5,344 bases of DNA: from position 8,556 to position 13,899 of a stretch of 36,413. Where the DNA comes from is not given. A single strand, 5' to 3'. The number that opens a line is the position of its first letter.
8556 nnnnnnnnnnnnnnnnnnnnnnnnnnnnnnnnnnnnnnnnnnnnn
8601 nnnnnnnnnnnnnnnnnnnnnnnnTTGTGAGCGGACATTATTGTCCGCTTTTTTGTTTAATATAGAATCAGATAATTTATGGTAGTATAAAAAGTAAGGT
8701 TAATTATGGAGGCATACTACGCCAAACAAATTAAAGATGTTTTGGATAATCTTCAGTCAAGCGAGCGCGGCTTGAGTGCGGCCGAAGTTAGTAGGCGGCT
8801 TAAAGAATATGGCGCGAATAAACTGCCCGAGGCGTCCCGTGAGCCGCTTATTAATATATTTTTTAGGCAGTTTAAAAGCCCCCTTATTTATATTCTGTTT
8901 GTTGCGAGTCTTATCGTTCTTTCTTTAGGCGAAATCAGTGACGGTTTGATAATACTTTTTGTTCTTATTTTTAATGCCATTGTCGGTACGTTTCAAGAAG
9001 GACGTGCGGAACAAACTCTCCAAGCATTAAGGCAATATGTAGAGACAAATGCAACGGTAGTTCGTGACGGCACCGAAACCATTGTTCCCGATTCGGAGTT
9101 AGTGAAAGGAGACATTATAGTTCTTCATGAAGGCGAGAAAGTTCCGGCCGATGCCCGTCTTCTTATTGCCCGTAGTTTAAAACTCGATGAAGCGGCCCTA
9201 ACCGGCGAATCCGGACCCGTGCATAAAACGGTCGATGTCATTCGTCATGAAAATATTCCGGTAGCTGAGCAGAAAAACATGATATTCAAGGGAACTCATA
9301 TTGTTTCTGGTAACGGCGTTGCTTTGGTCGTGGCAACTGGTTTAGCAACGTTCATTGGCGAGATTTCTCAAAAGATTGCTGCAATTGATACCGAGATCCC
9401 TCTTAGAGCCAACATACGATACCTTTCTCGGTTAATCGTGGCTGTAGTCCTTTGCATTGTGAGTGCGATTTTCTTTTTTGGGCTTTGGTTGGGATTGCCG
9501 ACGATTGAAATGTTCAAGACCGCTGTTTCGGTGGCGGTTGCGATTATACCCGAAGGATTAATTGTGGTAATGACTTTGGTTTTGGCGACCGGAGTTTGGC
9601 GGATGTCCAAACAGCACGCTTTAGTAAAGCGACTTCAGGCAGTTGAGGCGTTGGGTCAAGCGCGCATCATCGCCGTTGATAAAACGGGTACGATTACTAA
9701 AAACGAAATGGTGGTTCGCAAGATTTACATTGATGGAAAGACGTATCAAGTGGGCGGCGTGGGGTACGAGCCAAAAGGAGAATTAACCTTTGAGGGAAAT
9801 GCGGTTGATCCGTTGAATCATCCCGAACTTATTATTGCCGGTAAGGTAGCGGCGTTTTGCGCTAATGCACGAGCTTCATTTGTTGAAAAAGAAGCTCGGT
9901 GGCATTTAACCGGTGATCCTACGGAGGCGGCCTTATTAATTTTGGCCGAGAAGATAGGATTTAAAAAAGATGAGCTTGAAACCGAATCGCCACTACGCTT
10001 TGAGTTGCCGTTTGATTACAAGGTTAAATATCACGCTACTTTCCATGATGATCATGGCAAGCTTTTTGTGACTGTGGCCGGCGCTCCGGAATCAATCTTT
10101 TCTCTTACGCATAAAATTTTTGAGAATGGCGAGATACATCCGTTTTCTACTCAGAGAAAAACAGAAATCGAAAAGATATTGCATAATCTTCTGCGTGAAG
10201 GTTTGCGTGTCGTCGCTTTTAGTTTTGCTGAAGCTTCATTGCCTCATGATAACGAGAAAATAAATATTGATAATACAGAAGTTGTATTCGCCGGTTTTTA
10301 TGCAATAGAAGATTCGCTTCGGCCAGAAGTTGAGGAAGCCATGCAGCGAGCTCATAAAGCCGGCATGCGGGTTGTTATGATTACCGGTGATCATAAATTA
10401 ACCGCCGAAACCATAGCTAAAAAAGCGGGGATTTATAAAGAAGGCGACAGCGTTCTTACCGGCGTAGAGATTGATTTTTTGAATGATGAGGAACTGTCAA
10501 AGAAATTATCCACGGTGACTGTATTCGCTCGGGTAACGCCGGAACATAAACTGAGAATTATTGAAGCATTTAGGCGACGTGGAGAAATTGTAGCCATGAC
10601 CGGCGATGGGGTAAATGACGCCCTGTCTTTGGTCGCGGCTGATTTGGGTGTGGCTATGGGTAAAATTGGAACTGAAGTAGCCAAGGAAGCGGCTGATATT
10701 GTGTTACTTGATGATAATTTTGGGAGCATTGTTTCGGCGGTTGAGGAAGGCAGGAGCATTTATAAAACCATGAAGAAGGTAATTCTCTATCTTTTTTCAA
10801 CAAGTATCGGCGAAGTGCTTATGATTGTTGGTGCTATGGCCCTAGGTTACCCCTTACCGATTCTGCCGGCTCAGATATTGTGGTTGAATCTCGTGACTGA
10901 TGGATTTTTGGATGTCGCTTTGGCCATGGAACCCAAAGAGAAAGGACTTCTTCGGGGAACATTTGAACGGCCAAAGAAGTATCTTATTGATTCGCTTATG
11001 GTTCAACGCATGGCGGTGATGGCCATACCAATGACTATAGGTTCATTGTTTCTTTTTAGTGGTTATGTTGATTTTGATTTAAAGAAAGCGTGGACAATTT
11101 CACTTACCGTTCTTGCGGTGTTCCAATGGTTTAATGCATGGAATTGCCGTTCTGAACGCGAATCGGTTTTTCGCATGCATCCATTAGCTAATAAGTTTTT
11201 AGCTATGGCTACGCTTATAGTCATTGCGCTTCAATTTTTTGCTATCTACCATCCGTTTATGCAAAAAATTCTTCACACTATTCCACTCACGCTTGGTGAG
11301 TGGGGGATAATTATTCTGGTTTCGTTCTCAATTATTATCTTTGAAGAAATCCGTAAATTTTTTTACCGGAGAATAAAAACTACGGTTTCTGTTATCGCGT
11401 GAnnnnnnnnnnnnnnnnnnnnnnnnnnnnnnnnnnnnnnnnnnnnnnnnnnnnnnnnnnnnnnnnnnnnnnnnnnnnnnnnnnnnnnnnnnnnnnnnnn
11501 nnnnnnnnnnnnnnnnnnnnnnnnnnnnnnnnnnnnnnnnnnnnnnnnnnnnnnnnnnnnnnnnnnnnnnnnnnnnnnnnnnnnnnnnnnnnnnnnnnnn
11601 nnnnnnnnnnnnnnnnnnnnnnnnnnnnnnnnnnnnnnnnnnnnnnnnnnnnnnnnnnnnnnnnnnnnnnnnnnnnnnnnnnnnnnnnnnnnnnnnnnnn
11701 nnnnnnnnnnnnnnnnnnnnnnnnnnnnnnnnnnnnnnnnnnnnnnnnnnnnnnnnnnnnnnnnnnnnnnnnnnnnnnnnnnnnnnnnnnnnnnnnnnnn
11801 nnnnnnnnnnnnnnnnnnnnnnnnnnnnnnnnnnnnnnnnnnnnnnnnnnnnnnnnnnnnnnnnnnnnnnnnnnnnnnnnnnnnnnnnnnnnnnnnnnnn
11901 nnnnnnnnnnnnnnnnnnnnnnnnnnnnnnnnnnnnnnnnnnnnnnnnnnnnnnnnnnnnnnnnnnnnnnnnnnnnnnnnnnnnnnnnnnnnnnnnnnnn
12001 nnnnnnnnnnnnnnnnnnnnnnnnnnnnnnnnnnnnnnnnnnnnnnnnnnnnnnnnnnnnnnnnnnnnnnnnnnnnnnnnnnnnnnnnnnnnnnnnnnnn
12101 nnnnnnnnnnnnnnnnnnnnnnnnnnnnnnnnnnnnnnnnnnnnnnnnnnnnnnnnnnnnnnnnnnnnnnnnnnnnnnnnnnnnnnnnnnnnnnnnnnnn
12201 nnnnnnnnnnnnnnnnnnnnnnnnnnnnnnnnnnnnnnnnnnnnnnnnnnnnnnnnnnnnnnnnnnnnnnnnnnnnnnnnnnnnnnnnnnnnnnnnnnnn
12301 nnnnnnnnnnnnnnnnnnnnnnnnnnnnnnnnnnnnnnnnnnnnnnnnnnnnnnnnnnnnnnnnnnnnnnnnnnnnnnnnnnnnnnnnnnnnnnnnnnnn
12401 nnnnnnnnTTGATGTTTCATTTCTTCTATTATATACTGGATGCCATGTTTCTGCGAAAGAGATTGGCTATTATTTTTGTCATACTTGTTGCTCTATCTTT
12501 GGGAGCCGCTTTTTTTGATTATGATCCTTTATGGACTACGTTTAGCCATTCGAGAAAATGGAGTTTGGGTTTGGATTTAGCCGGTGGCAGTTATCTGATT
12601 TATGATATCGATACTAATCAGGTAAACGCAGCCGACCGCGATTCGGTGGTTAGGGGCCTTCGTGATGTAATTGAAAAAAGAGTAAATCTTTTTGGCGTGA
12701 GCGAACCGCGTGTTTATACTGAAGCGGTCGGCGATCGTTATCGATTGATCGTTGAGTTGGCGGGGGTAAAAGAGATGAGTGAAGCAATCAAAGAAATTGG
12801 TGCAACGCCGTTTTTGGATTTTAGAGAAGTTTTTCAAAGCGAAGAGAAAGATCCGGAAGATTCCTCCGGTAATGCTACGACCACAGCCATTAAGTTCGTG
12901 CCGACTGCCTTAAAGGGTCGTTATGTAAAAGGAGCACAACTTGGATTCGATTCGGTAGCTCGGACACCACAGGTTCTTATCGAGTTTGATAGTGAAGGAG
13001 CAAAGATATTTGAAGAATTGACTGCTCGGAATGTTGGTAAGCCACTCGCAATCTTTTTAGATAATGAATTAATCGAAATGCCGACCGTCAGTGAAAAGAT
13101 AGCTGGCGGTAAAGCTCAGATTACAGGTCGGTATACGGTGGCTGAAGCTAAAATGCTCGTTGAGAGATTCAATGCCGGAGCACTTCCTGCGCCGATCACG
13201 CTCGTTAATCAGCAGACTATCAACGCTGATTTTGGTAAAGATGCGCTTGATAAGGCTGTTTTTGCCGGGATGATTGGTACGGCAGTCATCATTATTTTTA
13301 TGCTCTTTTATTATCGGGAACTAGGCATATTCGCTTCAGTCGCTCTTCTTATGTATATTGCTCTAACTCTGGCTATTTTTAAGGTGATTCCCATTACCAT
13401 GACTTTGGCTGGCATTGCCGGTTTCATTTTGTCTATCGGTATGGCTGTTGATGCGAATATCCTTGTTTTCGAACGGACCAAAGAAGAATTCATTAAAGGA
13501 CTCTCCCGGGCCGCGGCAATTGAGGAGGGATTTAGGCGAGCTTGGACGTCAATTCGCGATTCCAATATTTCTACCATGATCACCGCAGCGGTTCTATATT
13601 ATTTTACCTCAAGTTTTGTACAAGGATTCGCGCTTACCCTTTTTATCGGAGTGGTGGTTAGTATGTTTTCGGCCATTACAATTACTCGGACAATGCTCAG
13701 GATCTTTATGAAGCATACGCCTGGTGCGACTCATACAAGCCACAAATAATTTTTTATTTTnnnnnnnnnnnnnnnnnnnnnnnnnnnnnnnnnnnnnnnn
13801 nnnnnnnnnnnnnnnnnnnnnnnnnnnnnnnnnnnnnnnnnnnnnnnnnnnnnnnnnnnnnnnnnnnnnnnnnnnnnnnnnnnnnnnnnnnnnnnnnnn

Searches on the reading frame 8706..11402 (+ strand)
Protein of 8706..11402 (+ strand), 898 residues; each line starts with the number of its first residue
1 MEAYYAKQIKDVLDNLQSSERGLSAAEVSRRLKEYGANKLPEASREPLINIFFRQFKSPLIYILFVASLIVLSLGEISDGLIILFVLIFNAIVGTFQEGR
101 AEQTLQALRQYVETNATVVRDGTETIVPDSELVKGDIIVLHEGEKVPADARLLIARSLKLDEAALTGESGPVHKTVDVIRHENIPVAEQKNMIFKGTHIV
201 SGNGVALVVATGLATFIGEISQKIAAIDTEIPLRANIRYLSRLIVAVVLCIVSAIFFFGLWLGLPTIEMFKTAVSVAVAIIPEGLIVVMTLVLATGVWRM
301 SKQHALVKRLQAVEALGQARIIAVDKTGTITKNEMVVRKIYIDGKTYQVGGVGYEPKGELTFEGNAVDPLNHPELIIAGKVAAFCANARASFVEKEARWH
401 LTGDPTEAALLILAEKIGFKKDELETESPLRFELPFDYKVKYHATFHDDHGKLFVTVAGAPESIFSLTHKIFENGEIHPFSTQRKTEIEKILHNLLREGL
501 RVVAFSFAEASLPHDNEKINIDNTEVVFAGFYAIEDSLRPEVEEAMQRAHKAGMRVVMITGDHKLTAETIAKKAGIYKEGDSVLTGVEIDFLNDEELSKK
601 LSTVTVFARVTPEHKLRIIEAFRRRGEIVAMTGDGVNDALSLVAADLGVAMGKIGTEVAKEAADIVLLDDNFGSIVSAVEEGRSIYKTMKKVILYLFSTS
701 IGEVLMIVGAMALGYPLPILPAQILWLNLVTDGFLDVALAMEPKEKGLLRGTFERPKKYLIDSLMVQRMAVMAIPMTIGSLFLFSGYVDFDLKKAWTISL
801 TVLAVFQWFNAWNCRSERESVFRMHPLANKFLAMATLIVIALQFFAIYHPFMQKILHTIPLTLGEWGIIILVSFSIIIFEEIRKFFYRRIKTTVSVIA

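Call 8: search_protein_families(library=pfam, proteins=[window:8706-11402:+], max_evalue=0.001)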
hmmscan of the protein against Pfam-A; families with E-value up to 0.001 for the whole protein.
window:8706-11402:+ (898 aa): 7 families
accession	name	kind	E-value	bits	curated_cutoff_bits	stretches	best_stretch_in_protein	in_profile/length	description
PF00689.26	Cation_ATPase_C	-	3.8e-45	154.2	27.3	1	716-886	1-175/175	Cation transporting ATPase, C-terminus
PF00122.25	E1-E2_ATPase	-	1.5e-44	152.1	28.1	1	113-303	4-181/181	E1-E2 ATPase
PF00690.31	Cation_ATPase_N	-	8.7e-21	73.8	20.4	1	5-70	2-68/69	Cation transporter/ATPase, N-terminus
PF00702.32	Hydrolase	-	5.8e-20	72.9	26.4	1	320-646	2-191/191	haloacid dehalogenase-like hydrolase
PF13246.12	Cation_ATPase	-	2.3e-16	60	21.7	1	385-467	3-87/91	Cation transport ATPase (P-type)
PF08282.18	Hydrolase_3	-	7.1e-05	23.1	20.9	0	623-677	200-253/255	haloacid dehalogenase-like hydrolase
PF12710.13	HAD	-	0.0002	22.3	27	1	537-638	85-184/189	haloacid dehalogenase-like hydrolase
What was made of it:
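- A P-type cation ATPase lies in the window at 8706-11402 (call 8).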

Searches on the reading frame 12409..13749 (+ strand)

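Call 8: search_protein_families(library=pfam, proteins=[window:12409-13749:+], max_evalue=0.001)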
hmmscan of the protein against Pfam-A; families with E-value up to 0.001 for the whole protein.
window:12409-13749:+ (446 aa): 5 families
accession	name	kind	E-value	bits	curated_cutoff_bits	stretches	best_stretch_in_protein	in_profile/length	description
PF22599.2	SecDF_P1_head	-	2.8e-28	98.5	27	1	166-261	19-114/114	SecDF, P1 head subdomain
PF02355.23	SecD_SecF_C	-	3.2e-15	56.5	20.5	1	264-433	14-186/189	Protein export membrane protein SecD/SecF, C-terminal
PF21760.3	SecD_1st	-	1.8e-11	43.8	27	1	85-141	5-58/60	Protein translocase subunit SecDF, P1 domain, N-terminal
PF03176.21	MMPL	-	1.6e-10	40.9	20.5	1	231-426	94-295/333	MMPL family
PF00873.25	ACR_tran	-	1.3e-06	26.9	28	1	273-439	323-495/1021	AcrB/AcrD/AcrF family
